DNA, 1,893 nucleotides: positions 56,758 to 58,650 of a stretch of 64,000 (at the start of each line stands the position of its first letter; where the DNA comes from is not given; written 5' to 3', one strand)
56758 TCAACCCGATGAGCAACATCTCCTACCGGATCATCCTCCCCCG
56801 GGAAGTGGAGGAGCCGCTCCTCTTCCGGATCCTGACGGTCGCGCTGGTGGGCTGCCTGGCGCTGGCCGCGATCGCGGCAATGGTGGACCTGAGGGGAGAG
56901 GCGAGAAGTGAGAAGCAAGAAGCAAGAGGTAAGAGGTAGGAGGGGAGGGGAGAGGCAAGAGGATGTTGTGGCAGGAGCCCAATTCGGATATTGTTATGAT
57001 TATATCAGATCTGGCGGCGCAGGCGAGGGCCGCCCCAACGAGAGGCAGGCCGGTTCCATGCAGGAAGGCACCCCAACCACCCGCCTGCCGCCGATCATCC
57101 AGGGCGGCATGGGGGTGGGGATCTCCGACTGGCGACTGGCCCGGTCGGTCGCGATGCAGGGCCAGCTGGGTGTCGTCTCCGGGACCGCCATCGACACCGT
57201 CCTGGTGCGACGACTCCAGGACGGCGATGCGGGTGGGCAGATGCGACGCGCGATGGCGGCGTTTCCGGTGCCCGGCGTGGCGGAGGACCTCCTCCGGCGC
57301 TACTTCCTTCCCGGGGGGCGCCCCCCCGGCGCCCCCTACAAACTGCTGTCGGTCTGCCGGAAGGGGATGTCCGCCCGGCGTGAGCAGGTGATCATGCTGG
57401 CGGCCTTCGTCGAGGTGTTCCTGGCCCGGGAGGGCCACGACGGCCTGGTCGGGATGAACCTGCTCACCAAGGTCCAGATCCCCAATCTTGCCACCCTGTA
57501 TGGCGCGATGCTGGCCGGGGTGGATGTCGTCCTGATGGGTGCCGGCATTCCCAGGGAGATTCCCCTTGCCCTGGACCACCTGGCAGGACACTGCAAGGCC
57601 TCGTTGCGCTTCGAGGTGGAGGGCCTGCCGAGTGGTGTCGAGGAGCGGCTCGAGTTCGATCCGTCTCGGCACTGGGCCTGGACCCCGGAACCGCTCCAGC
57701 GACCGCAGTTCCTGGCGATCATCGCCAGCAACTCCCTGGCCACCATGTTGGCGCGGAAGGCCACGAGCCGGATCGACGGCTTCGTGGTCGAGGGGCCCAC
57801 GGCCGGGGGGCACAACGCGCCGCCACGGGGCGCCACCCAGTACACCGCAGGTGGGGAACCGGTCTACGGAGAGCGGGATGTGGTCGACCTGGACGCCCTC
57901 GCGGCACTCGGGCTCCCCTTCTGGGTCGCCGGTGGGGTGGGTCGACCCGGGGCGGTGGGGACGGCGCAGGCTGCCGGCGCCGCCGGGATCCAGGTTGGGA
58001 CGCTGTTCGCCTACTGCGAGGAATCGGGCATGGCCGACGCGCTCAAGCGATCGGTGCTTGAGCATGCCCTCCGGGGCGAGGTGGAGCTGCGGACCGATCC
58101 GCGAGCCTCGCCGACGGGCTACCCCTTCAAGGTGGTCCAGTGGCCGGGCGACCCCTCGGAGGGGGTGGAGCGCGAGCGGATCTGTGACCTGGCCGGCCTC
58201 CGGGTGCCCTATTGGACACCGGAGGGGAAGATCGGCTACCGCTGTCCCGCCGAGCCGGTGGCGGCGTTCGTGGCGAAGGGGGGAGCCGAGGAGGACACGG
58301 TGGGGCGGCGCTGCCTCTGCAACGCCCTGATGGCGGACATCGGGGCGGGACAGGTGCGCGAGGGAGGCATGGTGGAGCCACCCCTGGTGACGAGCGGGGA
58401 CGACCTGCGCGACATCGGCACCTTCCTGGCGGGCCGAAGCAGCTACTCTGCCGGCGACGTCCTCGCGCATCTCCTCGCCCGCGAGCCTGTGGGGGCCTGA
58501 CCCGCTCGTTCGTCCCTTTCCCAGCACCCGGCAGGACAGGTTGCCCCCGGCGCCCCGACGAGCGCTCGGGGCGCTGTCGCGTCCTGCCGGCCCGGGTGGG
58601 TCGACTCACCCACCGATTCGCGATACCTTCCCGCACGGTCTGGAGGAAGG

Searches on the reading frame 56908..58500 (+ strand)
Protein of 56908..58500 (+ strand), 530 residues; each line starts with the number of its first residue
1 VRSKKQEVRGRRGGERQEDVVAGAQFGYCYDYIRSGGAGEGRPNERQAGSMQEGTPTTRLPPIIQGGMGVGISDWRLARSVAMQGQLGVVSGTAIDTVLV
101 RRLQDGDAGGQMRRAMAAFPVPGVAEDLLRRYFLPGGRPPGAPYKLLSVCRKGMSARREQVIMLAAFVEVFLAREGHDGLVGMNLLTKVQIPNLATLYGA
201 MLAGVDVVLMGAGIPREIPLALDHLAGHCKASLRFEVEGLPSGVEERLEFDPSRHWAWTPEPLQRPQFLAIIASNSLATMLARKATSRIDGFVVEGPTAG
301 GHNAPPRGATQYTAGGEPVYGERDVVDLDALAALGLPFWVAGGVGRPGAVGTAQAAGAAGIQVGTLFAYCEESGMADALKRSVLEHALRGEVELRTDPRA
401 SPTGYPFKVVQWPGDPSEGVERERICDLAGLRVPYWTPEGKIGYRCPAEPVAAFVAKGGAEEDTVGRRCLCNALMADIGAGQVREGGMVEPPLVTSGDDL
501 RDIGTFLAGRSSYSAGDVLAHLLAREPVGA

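Call 37: search_protein_families(library=pfam, proteins=[window:56908-58500:+], max_evalue=0.01)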
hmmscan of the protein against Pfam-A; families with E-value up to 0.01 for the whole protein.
window:56908-58500:+ (530 aa): 2 families
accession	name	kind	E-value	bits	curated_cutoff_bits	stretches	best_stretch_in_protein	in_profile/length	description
PF03060.21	NMO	-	1.9e-18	67.4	28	2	266-387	132-245/331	Nitronate monooxygenase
PF00478.31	IMPDH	-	0.0071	15.8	25.6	0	332-390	204-262/345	IMP dehydrogenase / GMP reductase domain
